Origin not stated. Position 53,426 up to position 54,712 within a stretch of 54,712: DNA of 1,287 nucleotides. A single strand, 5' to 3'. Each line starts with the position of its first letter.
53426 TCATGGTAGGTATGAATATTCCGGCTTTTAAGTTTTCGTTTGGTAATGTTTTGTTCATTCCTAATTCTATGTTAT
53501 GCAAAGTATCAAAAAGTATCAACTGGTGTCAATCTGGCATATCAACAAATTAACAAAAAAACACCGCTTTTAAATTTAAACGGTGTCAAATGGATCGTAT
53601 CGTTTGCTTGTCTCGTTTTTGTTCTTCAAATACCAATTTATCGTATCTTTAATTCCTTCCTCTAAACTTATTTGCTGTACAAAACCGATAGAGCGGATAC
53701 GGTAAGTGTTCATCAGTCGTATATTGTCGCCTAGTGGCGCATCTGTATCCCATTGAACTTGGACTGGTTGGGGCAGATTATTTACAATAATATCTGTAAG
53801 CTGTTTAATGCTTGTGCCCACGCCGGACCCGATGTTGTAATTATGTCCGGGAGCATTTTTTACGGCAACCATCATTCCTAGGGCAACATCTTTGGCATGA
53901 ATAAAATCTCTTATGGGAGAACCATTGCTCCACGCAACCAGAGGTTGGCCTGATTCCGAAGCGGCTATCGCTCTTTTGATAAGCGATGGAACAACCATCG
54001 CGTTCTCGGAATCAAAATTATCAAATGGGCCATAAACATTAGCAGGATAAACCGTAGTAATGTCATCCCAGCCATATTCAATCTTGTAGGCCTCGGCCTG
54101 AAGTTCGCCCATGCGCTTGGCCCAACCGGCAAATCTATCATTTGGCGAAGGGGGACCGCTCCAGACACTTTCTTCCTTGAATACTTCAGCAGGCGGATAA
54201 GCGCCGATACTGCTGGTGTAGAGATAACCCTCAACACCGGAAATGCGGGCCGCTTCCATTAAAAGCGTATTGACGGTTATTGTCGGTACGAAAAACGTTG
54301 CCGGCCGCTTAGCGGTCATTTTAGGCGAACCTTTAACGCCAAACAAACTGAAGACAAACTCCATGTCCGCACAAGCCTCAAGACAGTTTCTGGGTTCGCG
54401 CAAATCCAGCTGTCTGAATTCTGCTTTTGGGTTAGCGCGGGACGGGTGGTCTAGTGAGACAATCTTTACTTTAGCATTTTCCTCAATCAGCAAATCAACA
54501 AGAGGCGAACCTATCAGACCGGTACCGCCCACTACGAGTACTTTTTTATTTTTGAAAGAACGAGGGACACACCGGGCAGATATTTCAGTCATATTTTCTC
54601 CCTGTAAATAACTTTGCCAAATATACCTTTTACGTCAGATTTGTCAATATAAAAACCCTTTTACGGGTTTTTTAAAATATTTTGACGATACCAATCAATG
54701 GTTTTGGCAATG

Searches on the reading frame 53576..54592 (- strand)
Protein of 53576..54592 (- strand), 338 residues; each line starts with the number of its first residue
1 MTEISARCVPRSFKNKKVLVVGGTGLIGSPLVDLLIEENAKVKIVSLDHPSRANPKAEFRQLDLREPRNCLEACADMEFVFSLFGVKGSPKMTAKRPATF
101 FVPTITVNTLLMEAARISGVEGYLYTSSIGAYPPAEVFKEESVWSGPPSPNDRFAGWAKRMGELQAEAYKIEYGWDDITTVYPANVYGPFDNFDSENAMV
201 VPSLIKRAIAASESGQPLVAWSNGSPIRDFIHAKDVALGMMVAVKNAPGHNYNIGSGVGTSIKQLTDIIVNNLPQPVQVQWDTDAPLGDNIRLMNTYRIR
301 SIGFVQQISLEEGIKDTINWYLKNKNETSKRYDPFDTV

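Call 7: search_protein_families(library=ncbifam, proteins=[window:53576-54592:-], max_evalue=1e-8)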
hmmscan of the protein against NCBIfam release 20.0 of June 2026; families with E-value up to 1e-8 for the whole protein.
window:53576-54592:- (338 aa): 10 families
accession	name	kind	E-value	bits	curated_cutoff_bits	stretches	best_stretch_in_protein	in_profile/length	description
NF047922.1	GDPFucSynFcl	equivalog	7.5e-42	143.8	500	1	14-327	1-307/308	GDP-L-fucose synthase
TIGR01181.1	dTDP_gluc_dehyt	equivalog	5.4e-26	91.4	365.1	1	123-326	120-316/321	dTDP-glucose 4,6-dehydratase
TIGR04180.1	EDH_00030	hypoth_equivalog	8.6e-15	54.6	475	1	18-283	1-266/297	NAD-dependent 4,6-dehydratase LegB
TIGR02197.1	heptose_epim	equivalog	1e-14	54.5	274.6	1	18-323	1-315/316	ADP-glyceromanno-heptose 6-epimerase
TIGR01179.1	galE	equivalog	1.9e-14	53.2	262.3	1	17-326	1-330/332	UDP-glucose 4-epimerase GalE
NF007490.0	PRK10084.1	subfamily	4.7e-13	48.9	649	1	166-327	178-340/361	dTDP-glucose 4,6-dehydratase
NF007582.0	PRK10217.1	equivalog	9.2e-13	48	698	0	167-326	172-336/355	dTDP-glucose 4,6-dehydratase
TIGR03466.1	HpnA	hypoth_equivalog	2e-10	40.1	367.65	1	17-207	2-191/327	hopanoid-associated sugar epimerase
NF007956.0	PRK10675.1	subfamily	1.5e-09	37.5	394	0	17-320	2-328/338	UDP-glucose 4-epimerase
NF011728.1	PRK15181.1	equivalog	2.1e-09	36.9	760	0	58-324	72-340/348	Vi polysaccharide biosynthesis UDP-N-acetylglucosaminuronic acid C-4 epimerase TviC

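Call 9: find_encoding_contigs(protein=window:53576-54592:-, flank=10000, max_places=4)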
Protein window:53576-54592:- (338 aa): 9 contigs read that carry it; 4 places shown.
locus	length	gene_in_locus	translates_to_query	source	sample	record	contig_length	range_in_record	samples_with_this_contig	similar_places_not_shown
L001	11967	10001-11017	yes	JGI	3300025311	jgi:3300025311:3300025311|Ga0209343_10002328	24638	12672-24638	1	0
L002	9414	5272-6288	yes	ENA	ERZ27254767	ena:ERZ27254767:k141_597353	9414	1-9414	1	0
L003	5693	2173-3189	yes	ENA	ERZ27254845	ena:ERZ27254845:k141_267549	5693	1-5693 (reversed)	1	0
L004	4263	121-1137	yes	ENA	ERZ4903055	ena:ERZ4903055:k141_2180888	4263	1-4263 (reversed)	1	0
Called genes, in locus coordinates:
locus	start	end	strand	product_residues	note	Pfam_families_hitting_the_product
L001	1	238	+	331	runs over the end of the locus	PF00288:GHMP_kinases_N, PF08544:GHMP_kinases_C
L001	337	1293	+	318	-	PF00676:E1_dh, PF13292:DXP_synthase_N (weak)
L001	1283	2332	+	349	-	PF02779:Transket_pyr, PF02780:Transketolase_C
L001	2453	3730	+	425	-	PF01041:DegT_DnrJ_EryC1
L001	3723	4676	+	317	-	PF01073:3Beta_HSD, PF01370:Epimerase, PF02719:Polysacc_synt_2, PF04321:RmlD_sub_bind, PF16363:GDP_Man_Dehyd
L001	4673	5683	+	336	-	PF01370:Epimerase, PF02719:Polysacc_synt_2, PF04321:RmlD_sub_bind (weak), PF16363:GDP_Man_Dehyd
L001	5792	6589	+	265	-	PF00106:adh_short, PF08659:KR (weak), PF23441:SDR, PF13561:adh_short_C2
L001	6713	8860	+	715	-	PF02310:B12-binding (faint), PF04055:Radical_SAM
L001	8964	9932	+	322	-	PF01073:3Beta_HSD, PF01370:Epimerase, PF13460:NAD_binding_10 (weak), PF16363:GDP_Man_Dehyd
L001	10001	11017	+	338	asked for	PF01073:3Beta_HSD (weak), PF01370:Epimerase, PF05368:NmrA (faint), PF13460:NAD_binding_10, PF16363:GDP_Man_Dehyd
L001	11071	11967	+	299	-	?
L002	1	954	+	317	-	?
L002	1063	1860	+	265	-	PF00106:adh_short, PF08659:KR (weak), PF23441:SDR, PF13561:adh_short_C2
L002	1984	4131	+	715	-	PF02310:B12-binding (faint), PF04055:Radical_SAM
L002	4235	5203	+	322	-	PF01073:3Beta_HSD, PF01370:Epimerase, PF13460:NAD_binding_10 (weak), PF16363:GDP_Man_Dehyd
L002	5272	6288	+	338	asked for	PF01073:3Beta_HSD (weak), PF01370:Epimerase, PF05368:NmrA (faint), PF13460:NAD_binding_10, PF16363:GDP_Man_Dehyd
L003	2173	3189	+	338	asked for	PF01073:3Beta_HSD (weak), PF01370:Epimerase, PF05368:NmrA (faint), PF13460:NAD_binding_10, PF16363:GDP_Man_Dehyd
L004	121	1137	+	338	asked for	PF01073:3Beta_HSD (weak), PF01370:Epimerase, PF05368:NmrA (faint), PF13460:NAD_binding_10, PF16363:GDP_Man_Dehyd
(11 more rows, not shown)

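Call 13: search_protein_families(library=ncbifam, proteins=[L001:337-1293:+, L001:1283-2332:+, L001:2453-3730:+, L001:3723-4676:+, L001:4673-5683:+, L001:5792-6589:+, L001:6713-8860:+, L001:8964-9932:+], max_evalue=1e-10)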
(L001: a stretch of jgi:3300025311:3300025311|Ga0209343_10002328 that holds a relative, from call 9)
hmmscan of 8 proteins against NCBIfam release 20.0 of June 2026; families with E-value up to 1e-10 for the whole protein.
L001:337-1293:+ (318 aa): 2 families
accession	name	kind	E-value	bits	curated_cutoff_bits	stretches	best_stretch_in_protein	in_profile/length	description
TIGR03182.1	PDH_E1_alph_y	equivalog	8e-66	222.1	393.85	1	4-315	3-314/315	pyruvate dehydrogenase (acetyl-transferring) E1 component subunit alpha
TIGR03181.1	PDH_E1_alph_x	equivalog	4.9e-31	107.9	411.35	1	3-315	24-327/341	pyruvate dehydrogenase (acetyl-transferring) E1 component subunit alpha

L001:1283-2332:+ (349 aa): 4 families
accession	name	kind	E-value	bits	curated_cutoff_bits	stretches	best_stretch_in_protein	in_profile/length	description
NF006667.0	PRK09212.1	subfamily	1.9e-84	283.4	321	1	6-324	3-321/327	pyruvate dehydrogenase complex E1 component subunit beta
NF008854.0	PRK11892.1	equivalog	4.5e-76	256.4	454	1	7-324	142-460/464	pyruvate dehydrogenase complex E1 component subunit beta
NF004559.0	PRK05899.2-5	equivalog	8e-16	57.4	488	1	4-299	315-596/627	transketolase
TIGR00204.1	dxs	equivalog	2.4e-12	46.2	465.95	1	40-295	338-582/616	1-deoxy-D-xylulose-5-phosphate synthase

L001:2453-3730:+ (425 aa): 7 families
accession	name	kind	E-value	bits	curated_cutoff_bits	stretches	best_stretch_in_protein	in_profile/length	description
NF011936.0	PRK15407.1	equivalog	1.3e-57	195.5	423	1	32-413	38-435/440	lipopolysaccharide biosynthesis protein RfbH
TIGR03588.1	PseC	equivalog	4.7e-53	180.5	423.5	1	32-412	3-378/380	UDP-4-amino-4,6-dideoxy-N-acetyl-beta-L-altrosamine transaminase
TIGR04181.1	NHT_00031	hypoth_equivalog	2.2e-35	122.2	420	1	40-370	10-336/359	LegC family aminotransferase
NF008658.2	PRK11658.1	equivalog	1.2e-32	113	631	1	32-407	6-370/379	UDP-4-amino-4-deoxy-L-arabinose aminotransferase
TIGR04427.1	PLP_DesI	equivalog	4.5e-24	85.3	650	1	47-414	38-383/390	dTDP-4-dehydro-6-deoxyglucose aminotransferase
NF008687.0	PRK11706.1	equivalog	6.3e-24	84.4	375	1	59-356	30-316/375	dTDP-4-amino-4,6-dideoxygalactose transaminase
TIGR02379.1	ECA_wecE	subfamily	2.5e-19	69.3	434.85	1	57-354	28-315/376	dTDP-4-amino-4,6-dideoxy-D-glucose transaminase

L001:3723-4676:+ (317 aa): 11 families
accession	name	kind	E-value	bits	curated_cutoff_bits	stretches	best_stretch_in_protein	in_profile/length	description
TIGR01179.1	galE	equivalog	2.4e-34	118.7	262.3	1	4-160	1-156/332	UDP-glucose 4-epimerase GalE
TIGR01181.1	dTDP_gluc_dehyt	equivalog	1.1e-24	87.2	365.1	1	4-307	1-312/321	dTDP-glucose 4,6-dehydratase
NF007956.0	PRK10675.1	subfamily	3e-19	69.4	394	1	4-158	2-158/338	UDP-glucose 4-epimerase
TIGR04180.1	EDH_00030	hypoth_equivalog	4.1e-19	68.8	475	1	5-260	1-258/297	NAD-dependent 4,6-dehydratase LegB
TIGR02197.1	heptose_epim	equivalog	1.5e-15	57.2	274.6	1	5-244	1-247/316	ADP-glyceromanno-heptose 6-epimerase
NF043036.1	ErythonDh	equivalog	6.6e-15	55.1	325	1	4-174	2-179/321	D-erythronate dehydrogenase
NF007582.0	PRK10217.1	equivalog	2.4e-13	49.9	698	1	4-240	3-253/355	dTDP-glucose 4,6-dehydratase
NF011728.1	PRK15181.1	equivalog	5.1e-13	48.7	760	1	3-244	16-269/348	Vi polysaccharide biosynthesis UDP-N-acetylglucosaminuronic acid C-4 epimerase TviC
NF008872.0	PRK11908.1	equivalog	2e-11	43.5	294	0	186-263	197-276/349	bifunctional UDP-4-keto-pentose/UDP-xylose synthase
TIGR02622.1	CDP_4_6_dhtase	equivalog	2.2e-11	43.5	278.45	0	3-109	5-113/352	CDP-glucose 4,6-dehydratase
TIGR03466.1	HpnA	hypoth_equivalog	5.9e-11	41.8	367.65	0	4-248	2-238/327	hopanoid-associated sugar epimerase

L001:4673-5683:+ (336 aa): 11 families
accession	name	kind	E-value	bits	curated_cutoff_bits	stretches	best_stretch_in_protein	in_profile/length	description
TIGR01472.1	gmd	equivalog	1.4e-39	136.3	415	1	17-329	1-337/342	GDP-mannose 4,6-dehydratase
TIGR04180.1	EDH_00030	hypoth_equivalog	2.6e-37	128.5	475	1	19-317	1-296/297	NAD-dependent 4,6-dehydratase LegB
TIGR01181.1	dTDP_gluc_dehyt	equivalog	1.1e-34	120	365.1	1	18-324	1-305/321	dTDP-glucose 4,6-dehydratase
TIGR01179.1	galE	equivalog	6e-25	87.8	262.3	1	18-319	1-314/332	UDP-glucose 4-epimerase GalE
NF007582.0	PRK10217.1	equivalog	8.5e-24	84.3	698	1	17-320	2-321/355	dTDP-glucose 4,6-dehydratase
TIGR02622.1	CDP_4_6_dhtase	equivalog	2.3e-23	82.9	278.45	1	16-184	4-172/352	CDP-glucose 4,6-dehydratase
NF007490.0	PRK10084.1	subfamily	3.5e-20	72.3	649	1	18-324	2-328/361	dTDP-glucose 4,6-dehydratase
NF007956.0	PRK10675.1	subfamily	1.1e-12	47.7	394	1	19-176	3-159/338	UDP-glucose 4-epimerase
NF011728.1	PRK15181.1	equivalog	1.3e-12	47.4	760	1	16-223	15-221/348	Vi polysaccharide biosynthesis UDP-N-acetylglucosaminuronic acid C-4 epimerase TviC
TIGR03466.1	HpnA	hypoth_equivalog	9.5e-12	44.4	367.65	1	18-285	2-252/327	hopanoid-associated sugar epimerase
NF047922.1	GDPFucSynFcl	equivalog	2.3e-11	43.7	500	1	70-324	35-295/308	GDP-L-fucose synthase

L001:5792-6589:+ (265 aa): 216 families (the best 25 are shown)
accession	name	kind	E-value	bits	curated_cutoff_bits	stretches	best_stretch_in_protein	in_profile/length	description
NF005559.1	PRK07231.1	subfamily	8.1e-59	199.1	215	1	5-262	2-248/249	glucose 1-dehydrogenase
NF009466.0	PRK12826.1-2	subfamily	5.9e-52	176.6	222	1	8-261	4-244/248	3-oxoacyl-ACP reductase FabG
NF005095.0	PRK06523.1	subfamily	8.4e-50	169.7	231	1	2-262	5-258/261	oxidoreductase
NF004778.0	PRK06124.1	equivalog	3.4e-49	167.5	303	1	3-262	7-253/256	SDR family oxidoreductase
NF004198.0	PRK05653.1-3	equivalog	8.3e-49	166.3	296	1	5-261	5-246/248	3-oxoacyl-ACP reductase FabG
NF052558.1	MBtsdlDhBudC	equivalog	3.9e-48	164.2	270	1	6-262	2-242/250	meso-2,3-butanediol dehydrogenase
TIGR01830.1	3oxo_ACP_reduc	equivalog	1.8e-46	158.8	297.75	1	10-261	1-238/239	3-oxoacyl-[acyl-carrier-protein] reductase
TIGR03971.1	SDR_subfam_1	subfamily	2e-46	158.5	300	1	5-262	1-269/271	mycofactocin-coupled SDR family oxidoreductase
TIGR01963.1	PHB_DH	subfamily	6.3e-45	153.4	307.05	1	8-262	2-253/255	3-hydroxybutyrate dehydrogenase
NF005873.0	PRK07814.1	equivalog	7.8e-45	153.3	346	1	4-262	7-252/263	SDR family oxidoreductase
NF004818.0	PRK06172.1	equivalog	8.6e-45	153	336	1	1-262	1-251/253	SDR family oxidoreductase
NF009093.0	PRK12429.1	subfamily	1.6e-44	152.1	258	1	4-261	2-256/259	3-hydroxybutyrate dehydrogenase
NF004791.0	PRK06138.1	equivalog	4.1e-44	150.8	312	1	4-262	2-250/252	SDR family oxidoreductase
NF005473.0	PRK07069.1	equivalog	7.6e-44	150.2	339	1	4-262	7-260/262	SDR family oxidoreductase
NF004779.0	PRK06125.1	subfamily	1.1e-43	149.6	261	1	1-262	1-254/259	short-chain dehydrogenase/reductase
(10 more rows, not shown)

L001:6713-8860:+ (715 aa): 4 families
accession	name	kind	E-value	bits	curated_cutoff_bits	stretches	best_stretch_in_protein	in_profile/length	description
NF033712.0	B12_rSAM_KedN5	subfamily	7.1e-71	239.2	700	1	154-507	105-440/624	KedN5 family methylcobalamin-dependent radical SAM C-methyltransferase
TIGR04013.1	B12_SAM_MJ_1487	hypoth_equivalog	1.8e-12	46.8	251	0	163-415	91-330/382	TIGR04013 family B12-binding domain/radical SAM domain-containing protein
TIGR03975.1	rSAM_ocin_1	subfamily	2.3e-11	42.9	281.85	0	152-261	170-283/606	RiPP maturation radical SAM C-methyltransferase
TIGR03471.1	HpnJ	equivalog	7.7e-11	41.5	577.6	0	101-412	60-359/472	hopanoid biosynthesis associated radical SAM protein HpnJ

L001:8964-9932:+ (322 aa): 9 families
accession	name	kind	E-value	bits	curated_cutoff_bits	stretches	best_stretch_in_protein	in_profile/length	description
NF047922.1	GDPFucSynFcl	equivalog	6.2e-36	124.4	500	1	4-318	2-305/308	GDP-L-fucose synthase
TIGR01181.1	dTDP_gluc_dehyt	equivalog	5.4e-31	107.9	365.1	1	6-317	1-314/321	dTDP-glucose 4,6-dehydratase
TIGR01179.1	galE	equivalog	2.6e-22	79.1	262.3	1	6-317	1-328/332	UDP-glucose 4-epimerase GalE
TIGR02197.1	heptose_epim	equivalog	2.6e-18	66.2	274.6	1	7-316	1-315/316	ADP-glyceromanno-heptose 6-epimerase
NF007490.0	PRK10084.1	subfamily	2.6e-16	59.6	649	1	174-317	193-337/361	dTDP-glucose 4,6-dehydratase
TIGR04180.1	EDH_00030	hypoth_equivalog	4.6e-16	58.8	475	1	7-277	1-268/297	NAD-dependent 4,6-dehydratase LegB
NF042423.1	oxyalk_red_Shew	equivalog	1e-15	57.6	580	1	4-264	8-256/331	2-alkyl-3-oxoalkanoate reductase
NF008872.0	PRK11908.1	equivalog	1.1e-13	51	294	0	5-264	2-270/349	bifunctional UDP-4-keto-pentose/UDP-xylose synthase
NF007582.0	PRK10217.1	equivalog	6.9e-11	41.8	698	0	174-317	186-334/355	dTDP-glucose 4,6-dehydratase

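Call 88: find_related_loci(query=L001:337-1293:+, collection=metagenome_contigs, flank=10000)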
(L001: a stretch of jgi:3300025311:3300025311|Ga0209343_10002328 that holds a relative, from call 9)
Query L001:337-1293:+ (318 aa) in metagenome_contigs; peptide patterns used: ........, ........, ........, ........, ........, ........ (x = any residue, [..] = any of these).
100 stretches matched a pattern; 47 encode a relative of the query (tblastn E <= 1e-3); 47 distinct loci.
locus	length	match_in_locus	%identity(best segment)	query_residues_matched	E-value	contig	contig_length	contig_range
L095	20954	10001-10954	100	1-318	0e+0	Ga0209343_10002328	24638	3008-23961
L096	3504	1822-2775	87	1-318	0e+0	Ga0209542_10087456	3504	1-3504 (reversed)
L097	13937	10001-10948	55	3-316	7e-117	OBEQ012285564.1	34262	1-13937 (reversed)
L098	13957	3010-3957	55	3-316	7e-117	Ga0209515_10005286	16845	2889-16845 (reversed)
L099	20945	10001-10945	56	4-316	8e-117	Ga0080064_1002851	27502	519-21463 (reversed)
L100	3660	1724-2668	55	3-316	6e-119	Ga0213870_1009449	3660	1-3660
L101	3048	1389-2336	56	3-316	3e-120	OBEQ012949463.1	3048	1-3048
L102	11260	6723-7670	55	1-314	4e-116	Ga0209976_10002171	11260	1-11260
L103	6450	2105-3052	55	1-314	4e-116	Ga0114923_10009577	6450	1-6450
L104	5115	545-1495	55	1-315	3e-114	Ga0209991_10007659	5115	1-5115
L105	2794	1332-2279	55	3-316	6e-118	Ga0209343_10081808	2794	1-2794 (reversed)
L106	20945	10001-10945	54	3-315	1e-113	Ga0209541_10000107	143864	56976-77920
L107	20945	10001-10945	54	3-315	1e-113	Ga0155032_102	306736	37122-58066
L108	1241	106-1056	54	3-317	1e-122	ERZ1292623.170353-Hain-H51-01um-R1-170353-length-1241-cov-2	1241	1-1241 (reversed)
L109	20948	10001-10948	54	3-316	2e-112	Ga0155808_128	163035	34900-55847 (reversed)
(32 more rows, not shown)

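Call 90: search_protein_families(library=pfam, proteins=[L095:1418-1789:-, L095:1857-2444:-, L095:2550-3506:-, L095:4019-5812:+, L095:5824-7788:+, L095:7790-8920:+, L095:8907-9902:+], max_evalue=0.0001)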
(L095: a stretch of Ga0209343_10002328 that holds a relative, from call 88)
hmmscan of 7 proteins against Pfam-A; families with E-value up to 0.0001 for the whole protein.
L095:1418-1789:- (123 aa): 0 families

L095:1857-2444:- (195 aa): 1 family
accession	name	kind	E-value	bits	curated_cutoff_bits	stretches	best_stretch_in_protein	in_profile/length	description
PF13580.11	SIS_2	-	2.9e-19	69.9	27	1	32-151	24-138/138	SIS domain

L095:2550-3506:- (318 aa): 4 families
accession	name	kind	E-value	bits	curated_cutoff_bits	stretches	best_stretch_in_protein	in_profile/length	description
PF01370.27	Epimerase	-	4.9e-52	177.2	20.9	1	7-228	1-228/240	NAD dependent epimerase/dehydratase family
PF16363.11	GDP_Man_Dehyd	-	2.9e-17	63.6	27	1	39-302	59-328/332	GDP-mannose 4,6 dehydratase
PF04321.23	RmlD_sub_bind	-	1e-07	31.8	27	1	6-169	2-154/287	RmlD substrate binding domain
PF02719.21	Polysacc_synt_2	-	1.5e-05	24.7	20.2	0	40-107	62-128/293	Polysaccharide biosynthesis protein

L095:4019-5812:+ (597 aa): 3 families
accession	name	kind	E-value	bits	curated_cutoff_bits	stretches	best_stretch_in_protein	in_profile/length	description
PF00005.33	ABC_tran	-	1.1e-34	120.4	25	1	376-522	4-137/137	ABC transporter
PF00664.28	ABC_membrane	-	1.3e-12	48.4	28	1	64-287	29-247/274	ABC transporter transmembrane region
PF02463.25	SMC_N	-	1.1e-09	38.5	40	1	385-562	26-209/220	RecF/RecN/SMC N terminal domain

L095:5824-7788:+ (654 aa): 1 family
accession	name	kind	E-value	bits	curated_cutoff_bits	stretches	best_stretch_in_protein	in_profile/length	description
PF13231.12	PMT_2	-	2.4e-05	25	26.1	1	70-195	8-129/160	Dolichyl-phosphate-mannose-protein mannosyltransferase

L095:7790-8920:+ (376 aa): 5 families
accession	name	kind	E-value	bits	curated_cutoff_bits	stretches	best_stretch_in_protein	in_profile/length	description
PF13489.12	Methyltransf_23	-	1.9e-15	57.4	27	1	121-266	8-161/164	Methyltransferase domain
PF08241.18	Methyltransf_11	-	4.6e-09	37.2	21.2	1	136-226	1-94/95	Methyltransferase domain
PF08242.18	Methyltransf_12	-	4.7e-08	34.1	30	1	136-225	1-98/98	Methyltransferase domain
PF13649.12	Methyltransf_25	-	5.1e-07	30.7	27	1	136-223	2-97/97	Methyltransferase domain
PF05401.17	NodS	-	3.1e-05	24.3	24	1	107-216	19-130/201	Nodulation protein S (NodS)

L095:8907-9902:+ (331 aa): 2 families
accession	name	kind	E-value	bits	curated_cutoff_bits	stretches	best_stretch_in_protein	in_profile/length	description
PF00288.32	GHMP_kinases_N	-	1.5e-11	44.8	22.3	1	77-157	5-87/87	GHMP kinases N terminal domain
PF08544.19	GHMP_kinases_C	-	1.5e-08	35.4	21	1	235-309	8-83/85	GHMP kinases C terminal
